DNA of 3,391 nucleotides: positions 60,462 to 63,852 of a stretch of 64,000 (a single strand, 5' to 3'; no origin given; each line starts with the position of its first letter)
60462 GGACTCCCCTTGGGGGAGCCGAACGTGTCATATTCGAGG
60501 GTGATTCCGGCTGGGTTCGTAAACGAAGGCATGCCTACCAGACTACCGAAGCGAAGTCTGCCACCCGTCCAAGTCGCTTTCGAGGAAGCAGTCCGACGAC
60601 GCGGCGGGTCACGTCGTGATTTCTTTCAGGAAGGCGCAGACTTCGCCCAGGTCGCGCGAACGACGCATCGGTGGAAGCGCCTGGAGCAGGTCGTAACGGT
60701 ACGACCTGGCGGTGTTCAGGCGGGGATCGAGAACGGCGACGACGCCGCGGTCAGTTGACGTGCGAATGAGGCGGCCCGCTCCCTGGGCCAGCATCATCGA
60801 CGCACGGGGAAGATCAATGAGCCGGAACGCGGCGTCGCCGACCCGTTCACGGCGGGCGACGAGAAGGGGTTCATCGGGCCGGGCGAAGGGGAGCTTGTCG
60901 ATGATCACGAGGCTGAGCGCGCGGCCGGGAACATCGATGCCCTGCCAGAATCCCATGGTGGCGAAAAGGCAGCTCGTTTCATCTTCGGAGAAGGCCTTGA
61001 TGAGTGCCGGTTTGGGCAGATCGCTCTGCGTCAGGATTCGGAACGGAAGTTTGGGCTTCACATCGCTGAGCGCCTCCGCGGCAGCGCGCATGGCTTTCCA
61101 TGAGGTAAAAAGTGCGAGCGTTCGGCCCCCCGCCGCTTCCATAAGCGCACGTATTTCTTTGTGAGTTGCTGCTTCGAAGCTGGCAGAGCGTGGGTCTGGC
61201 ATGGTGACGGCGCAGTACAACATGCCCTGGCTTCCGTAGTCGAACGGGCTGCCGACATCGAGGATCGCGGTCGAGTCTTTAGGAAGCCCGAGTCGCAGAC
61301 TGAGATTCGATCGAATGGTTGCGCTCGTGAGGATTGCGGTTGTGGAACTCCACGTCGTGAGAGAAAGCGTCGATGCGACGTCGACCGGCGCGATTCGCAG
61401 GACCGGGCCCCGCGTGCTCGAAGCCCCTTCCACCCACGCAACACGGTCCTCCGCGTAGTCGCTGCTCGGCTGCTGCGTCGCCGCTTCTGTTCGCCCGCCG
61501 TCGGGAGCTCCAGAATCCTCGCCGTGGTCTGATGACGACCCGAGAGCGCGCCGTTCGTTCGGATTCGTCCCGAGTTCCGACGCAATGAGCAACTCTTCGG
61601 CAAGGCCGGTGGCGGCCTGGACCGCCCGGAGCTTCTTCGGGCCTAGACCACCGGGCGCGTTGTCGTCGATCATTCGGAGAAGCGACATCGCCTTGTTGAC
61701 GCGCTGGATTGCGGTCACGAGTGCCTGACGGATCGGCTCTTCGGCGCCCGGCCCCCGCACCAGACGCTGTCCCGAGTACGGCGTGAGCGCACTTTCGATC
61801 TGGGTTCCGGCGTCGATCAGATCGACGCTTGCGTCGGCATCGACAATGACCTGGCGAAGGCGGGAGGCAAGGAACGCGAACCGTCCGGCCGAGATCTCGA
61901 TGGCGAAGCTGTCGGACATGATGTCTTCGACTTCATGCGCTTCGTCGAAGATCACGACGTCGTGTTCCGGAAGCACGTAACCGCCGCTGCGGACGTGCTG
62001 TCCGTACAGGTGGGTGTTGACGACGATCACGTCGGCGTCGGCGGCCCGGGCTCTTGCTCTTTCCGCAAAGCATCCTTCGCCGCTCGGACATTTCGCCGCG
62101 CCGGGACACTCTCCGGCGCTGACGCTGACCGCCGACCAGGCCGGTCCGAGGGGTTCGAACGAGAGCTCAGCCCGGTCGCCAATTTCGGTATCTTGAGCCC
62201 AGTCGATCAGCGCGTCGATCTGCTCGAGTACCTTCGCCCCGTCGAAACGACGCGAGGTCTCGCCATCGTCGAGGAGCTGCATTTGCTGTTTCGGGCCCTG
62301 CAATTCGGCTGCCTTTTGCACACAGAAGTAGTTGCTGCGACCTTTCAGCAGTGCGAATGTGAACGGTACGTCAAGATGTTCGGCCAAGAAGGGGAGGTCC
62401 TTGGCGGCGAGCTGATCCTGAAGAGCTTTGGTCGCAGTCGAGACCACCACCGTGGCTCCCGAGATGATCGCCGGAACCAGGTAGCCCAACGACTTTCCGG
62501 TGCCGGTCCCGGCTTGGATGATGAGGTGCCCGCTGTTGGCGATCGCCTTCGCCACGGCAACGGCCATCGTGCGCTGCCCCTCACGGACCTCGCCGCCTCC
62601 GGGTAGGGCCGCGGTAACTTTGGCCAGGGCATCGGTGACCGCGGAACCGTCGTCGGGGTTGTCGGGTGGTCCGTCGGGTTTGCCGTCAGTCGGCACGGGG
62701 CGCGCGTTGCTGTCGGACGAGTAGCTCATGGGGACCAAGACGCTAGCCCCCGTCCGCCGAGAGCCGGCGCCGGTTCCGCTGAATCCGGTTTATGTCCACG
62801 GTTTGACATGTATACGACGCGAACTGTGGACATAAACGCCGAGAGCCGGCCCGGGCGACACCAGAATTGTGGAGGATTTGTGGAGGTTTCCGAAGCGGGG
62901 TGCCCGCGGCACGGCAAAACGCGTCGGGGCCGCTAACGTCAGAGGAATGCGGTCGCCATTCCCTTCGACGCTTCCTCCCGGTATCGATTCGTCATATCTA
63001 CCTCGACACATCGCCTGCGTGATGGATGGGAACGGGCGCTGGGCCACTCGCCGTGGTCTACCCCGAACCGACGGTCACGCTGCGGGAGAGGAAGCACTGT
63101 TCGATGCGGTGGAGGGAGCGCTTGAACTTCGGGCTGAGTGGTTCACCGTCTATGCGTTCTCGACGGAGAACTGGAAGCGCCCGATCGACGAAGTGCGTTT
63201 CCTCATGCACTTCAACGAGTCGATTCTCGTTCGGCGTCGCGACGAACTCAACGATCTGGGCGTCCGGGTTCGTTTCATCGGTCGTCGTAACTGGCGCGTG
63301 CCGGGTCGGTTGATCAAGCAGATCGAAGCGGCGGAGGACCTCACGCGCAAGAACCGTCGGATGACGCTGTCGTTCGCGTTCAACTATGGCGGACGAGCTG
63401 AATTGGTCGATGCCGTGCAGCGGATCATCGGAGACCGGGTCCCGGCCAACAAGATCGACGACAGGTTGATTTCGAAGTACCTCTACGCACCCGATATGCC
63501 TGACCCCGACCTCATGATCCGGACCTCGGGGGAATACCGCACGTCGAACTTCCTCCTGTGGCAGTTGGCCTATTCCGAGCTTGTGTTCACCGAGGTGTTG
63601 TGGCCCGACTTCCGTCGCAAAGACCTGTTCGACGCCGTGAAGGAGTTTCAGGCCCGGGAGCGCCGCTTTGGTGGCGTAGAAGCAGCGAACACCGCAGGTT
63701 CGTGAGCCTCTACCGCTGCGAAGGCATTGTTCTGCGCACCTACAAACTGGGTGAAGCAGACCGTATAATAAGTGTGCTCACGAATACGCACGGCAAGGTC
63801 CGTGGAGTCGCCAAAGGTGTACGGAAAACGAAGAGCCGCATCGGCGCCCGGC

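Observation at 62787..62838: Diverged third copy of the hairpin shows compensatory and wobble substitutions, supporting a selected RNA or DNA structure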

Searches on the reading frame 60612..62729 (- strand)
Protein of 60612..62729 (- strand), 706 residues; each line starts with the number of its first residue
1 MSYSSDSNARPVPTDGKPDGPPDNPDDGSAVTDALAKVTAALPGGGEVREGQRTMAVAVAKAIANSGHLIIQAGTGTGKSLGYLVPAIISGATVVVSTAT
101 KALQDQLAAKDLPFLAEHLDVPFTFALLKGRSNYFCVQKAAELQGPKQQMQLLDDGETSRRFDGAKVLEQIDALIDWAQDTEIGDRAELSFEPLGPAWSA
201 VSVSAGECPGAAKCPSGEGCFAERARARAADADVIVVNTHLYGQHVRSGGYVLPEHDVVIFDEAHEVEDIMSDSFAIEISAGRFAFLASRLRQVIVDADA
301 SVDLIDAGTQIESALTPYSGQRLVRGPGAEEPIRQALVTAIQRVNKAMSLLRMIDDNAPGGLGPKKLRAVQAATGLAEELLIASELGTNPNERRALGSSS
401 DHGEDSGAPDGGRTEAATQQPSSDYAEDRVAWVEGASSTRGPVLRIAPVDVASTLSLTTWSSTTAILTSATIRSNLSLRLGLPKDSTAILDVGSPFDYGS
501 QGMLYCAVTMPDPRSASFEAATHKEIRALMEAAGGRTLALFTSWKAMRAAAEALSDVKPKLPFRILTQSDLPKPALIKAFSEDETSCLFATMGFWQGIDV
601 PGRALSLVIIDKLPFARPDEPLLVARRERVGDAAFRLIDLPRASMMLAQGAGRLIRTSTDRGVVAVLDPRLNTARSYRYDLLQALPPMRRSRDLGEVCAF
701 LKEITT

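Call 25: find_homologous_proteins(query=window:60612-62729:-, max_evalue=1e-50)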
Query window:60612-62729:- (706 aa): 7932 proteins with E <= 1e-50 among 8000 candidates; the best 120 are listed.
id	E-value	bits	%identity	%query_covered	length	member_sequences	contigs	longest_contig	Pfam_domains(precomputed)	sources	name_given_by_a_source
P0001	0.0e+0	1531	99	100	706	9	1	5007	PF00270.36,PF13307.13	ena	-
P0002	0.0e+0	1311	87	97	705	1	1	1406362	PF00270.36,PF13307.13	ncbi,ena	-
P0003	0.0e+0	1259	83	97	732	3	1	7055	PF00270.36,PF13307.13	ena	-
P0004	0.0e+0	1250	82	97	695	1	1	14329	PF00270.36,PF13307.13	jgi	jgi:ATP-dependent DNA helicase DinG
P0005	0.0e+0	1248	82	99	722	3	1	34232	PF00270.36,PF13307.13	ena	-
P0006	0.0e+0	1168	79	96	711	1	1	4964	PF00270.36,PF13307.13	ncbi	-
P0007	1.2e-297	1007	70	96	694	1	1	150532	PF00270.36,PF13307.13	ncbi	-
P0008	1.0e-289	981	66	96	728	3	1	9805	PF00270.36,PF13307.13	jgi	jgi:ATP-dependent DNA helicase DinG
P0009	5.0e-289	979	65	96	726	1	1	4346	PF00270.36,PF13307.13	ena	-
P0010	1.1e-288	977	65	97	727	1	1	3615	PF00270.36,PF13307.13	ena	-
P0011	1.7e-288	977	65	96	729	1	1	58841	PF00270.36,PF13307.13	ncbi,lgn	-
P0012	2.8e-288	976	64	98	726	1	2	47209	PF00270.36,PF13307.13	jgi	jgi:ATP-dependent DNA helicase DinG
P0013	1.8e-287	973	65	96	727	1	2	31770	PF00270.36,PF13307.13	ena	-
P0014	2.2e-287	973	64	99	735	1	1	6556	PF00270.36,PF13307.13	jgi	jgi:ATP-dependent DNA helicase DinG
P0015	3.4e-287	973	66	96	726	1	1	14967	PF00270.36,PF13307.13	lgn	-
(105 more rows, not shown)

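Call 26: find_encoding_contigs(protein=P0002, flank=10000, max_places=3)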
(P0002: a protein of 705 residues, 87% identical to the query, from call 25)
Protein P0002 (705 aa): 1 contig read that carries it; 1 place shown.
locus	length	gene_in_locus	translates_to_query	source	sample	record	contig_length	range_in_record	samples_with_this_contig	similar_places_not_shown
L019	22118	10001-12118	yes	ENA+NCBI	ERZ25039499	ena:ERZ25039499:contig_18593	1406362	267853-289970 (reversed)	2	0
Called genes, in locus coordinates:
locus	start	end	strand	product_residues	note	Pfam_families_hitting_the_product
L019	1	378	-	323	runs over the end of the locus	PF19300:BPD_transp_1_N, PF00528:BPD_transp_1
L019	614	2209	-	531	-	PF00496:SBP_bac_5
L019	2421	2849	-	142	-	PF03928:HbpS-like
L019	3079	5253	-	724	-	PF20656:MS_N, PF20658:MSG_insertion, PF01274:MS_TIM-barrel, PF20659:MS_C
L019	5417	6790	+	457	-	PF01946:Thi4 (weak), PF00890:FAD_binding_2 (weak), PF01266:DAO (faint), PF01494:FAD_binding_3 (weak), PF07992:Pyr_redox_2 (weak), PF12831:FAD_oxidored, PF13450:NAD_binding_8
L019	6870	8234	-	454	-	-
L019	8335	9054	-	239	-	PF11967:RecO_N, PF02565:RecO_C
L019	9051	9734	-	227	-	PF01255:Prenyltransf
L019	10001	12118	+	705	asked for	PF00270:DEAD (weak), PF13307:Helicase_C_2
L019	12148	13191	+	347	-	PF00561:Abhydrolase_1, PF12697:Abhydrolase_6, PF12146:Hydrolase_4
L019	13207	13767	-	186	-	PF00300:His_Phos_1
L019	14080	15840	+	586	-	PF00496:SBP_bac_5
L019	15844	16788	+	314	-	PF19300:BPD_transp_1_N, PF00528:BPD_transp_1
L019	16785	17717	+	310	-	PF00528:BPD_transp_1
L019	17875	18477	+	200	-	-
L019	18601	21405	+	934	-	PF00580:UvrD-helicase, PF13245:AAA_19, PF13361:UvrD_C, PF13538:UvrD_C_2, PF00570:HRDC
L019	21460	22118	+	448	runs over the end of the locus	PF13180:PDZ_2 (weak), PF17820:PDZ_6, PF03572:Peptidase_S41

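Call 27: find_encoding_contigs(protein=P0005, flank=10000, max_places=3)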
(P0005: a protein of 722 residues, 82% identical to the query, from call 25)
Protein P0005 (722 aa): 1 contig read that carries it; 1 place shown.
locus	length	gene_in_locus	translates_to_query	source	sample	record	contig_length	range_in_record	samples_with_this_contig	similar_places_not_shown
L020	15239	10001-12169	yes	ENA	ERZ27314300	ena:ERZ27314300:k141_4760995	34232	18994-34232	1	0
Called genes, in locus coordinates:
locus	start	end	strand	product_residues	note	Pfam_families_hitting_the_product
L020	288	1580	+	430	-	PF08811:DUF1800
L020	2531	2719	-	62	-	-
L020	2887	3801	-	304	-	-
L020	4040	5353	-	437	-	PF00587:tRNA-synt_2b, PF03129:HGTP_anticodon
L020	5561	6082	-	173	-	PF21893:DUF6918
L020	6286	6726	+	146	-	PF01152:Bac_globin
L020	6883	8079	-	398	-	PF04286:DUF445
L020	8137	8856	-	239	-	PF11967:RecO_N, PF02565:RecO_C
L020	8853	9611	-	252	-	PF01255:Prenyltransf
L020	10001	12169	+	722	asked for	PF00270:DEAD (weak), PF13307:Helicase_C_2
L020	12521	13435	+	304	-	PF00561:Abhydrolase_1, PF12146:Hydrolase_4, PF12697:Abhydrolase_6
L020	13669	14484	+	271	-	-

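Call 28: find_encoding_contigs(protein=P0004, flank=10000, max_places=3)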
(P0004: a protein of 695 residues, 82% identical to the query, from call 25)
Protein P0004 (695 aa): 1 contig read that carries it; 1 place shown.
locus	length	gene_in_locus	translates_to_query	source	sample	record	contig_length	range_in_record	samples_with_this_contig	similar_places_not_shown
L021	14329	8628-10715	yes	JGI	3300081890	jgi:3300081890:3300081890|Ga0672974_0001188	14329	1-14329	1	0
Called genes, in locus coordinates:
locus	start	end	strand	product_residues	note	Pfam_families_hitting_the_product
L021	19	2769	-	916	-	PF01326:PPDK_N, PF00391:PEP-utilizers, PF02896:PEP-utilizers_C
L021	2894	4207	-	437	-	PF00587:tRNA-synt_2b, PF03129:HGTP_anticodon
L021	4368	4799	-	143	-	PF21893:DUF6918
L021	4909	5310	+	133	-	PF01152:Bac_globin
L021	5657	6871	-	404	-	PF04286:DUF445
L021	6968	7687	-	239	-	PF11967:RecO_N, PF02565:RecO_C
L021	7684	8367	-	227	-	PF01255:Prenyltransf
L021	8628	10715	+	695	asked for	PF00270:DEAD (weak), PF13307:Helicase_C_2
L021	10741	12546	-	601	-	PF07719:TPR_2 (faint), PF13424:TPR_12, PF00990:GGDEF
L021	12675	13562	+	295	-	PF00561:Abhydrolase_1, PF12146:Hydrolase_4, PF12697:Abhydrolase_6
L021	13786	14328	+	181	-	?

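Call 32: find_encoding_contigs(protein=P0001, flank=10000, max_places=4)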
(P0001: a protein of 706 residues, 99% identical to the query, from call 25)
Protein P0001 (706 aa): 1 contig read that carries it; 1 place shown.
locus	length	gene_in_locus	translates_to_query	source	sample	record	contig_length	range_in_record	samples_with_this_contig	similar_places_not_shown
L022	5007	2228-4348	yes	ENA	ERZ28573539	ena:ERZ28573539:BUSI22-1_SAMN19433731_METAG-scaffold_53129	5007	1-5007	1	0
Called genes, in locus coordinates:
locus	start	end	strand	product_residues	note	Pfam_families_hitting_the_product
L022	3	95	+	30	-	?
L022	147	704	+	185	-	-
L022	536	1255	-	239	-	PF11967:RecO_N, PF02565:RecO_C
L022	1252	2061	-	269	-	PF01255:Prenyltransf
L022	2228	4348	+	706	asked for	PF00270:DEAD (faint), PF13307:Helicase_C_2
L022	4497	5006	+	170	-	?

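Call 33: find_encoding_contigs(protein=P0003, flank=10000, max_places=3)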
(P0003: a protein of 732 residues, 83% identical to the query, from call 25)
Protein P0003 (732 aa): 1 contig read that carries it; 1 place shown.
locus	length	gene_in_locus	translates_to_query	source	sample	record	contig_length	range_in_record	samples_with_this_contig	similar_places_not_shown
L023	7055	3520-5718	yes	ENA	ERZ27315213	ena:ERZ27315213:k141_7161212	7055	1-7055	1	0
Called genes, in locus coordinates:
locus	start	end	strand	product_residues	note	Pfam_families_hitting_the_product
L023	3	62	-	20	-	?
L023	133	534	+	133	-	PF01152:Bac_globin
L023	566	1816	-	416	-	PF04286:DUF445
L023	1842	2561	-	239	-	PF11967:RecO_N, PF02565:RecO_C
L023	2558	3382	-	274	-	PF01255:Prenyltransf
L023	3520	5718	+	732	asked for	PF00270:DEAD (weak), PF13307:Helicase_C_2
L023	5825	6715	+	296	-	PF12146:Hydrolase_4, PF00561:Abhydrolase_1, PF12697:Abhydrolase_6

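Call 34: find_encoding_contigs(protein=P0007, flank=10000, max_places=3)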
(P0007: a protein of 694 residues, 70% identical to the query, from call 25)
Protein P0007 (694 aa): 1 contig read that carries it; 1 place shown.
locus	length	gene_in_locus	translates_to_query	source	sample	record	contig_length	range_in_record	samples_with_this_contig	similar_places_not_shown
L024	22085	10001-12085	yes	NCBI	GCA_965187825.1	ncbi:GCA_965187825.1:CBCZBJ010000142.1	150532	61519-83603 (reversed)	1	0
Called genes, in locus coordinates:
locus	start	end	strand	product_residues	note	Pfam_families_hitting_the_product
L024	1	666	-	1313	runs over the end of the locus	PF00211:Guanylate_cyc, PF13191:AAA_16, PF13374:TPR_10 (faint), PF07719:TPR_2 (faint), PF13424:TPR_12, PF13432:TPR_16 (weak)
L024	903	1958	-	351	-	PF00005:ABC_tran, PF02463:SMC_N, PF13304:AAA_21 (faint), PF00027:cNMP_binding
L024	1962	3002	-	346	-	PF12704:MacB_PCD (weak), PF02687:FtsX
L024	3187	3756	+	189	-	-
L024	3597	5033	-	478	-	PF00587:tRNA-synt_2b, PF03129:HGTP_anticodon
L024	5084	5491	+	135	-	PF01152:Bac_globin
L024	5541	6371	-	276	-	PF03476:MOSC_N, PF03473:MOSC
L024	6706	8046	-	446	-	PF04286:DUF445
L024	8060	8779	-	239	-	PF11967:RecO_N, PF02565:RecO_C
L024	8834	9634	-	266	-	PF01255:Prenyltransf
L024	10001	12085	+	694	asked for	PF00270:DEAD (weak), PF13307:Helicase_C_2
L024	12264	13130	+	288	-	-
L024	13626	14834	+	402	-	PF17820:PDZ_6 (weak), PF03572:Peptidase_S41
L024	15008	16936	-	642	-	PF17764:PriA_3primeBD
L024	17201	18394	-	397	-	PF00438:S-AdoMet_synt_N, PF02772:S-AdoMet_synt_M, PF02773:S-AdoMet_synt_C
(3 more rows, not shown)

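Call 72: search_protein_families(library=pfam, proteins=[L019:6873-8234:-], max_evalue=0.01)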
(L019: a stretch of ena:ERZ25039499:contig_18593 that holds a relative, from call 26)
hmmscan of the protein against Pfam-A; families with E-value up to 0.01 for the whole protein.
L019:6873-8234:- (454 aa): 0 families

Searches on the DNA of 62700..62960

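Call 62: search_rna_families(source=window, start=62700, end=62960, threshold=evalue, max_evalue=10)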
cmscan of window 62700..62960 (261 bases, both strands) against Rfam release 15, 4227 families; matches with E-value up to 10: 2.
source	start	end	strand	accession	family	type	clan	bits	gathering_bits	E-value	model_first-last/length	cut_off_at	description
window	62709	62771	+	RF00312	snoZ206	Gene; snRNA; snoRNA; CD-box;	-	16.9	50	1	1-129/129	no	Small nucleolar RNA Z206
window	62771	62813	-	RF01679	P36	Gene; sRNA;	-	14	36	2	1-61/61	no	Pseudomonas sRNA P36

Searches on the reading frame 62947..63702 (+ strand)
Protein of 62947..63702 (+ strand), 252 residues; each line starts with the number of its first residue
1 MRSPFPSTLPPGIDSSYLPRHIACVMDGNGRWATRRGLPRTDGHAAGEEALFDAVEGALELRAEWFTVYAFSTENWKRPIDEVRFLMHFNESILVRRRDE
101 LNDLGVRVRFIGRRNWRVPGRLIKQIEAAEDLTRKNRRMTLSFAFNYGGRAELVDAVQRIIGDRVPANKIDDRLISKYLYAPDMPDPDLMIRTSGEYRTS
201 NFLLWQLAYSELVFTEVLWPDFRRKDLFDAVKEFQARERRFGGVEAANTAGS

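Call 72: search_protein_families(library=pfam, proteins=[window:62947-63702:+], max_evalue=0.01)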
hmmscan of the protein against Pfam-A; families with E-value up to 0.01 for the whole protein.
window:62947-63702:+ (252 aa): 1 family
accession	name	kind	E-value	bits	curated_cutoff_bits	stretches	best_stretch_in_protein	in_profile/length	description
PF01255.24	Prenyltransf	-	1.1e-78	264.3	27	1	25-242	1-219/219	Putative undecaprenyl diphosphate synthase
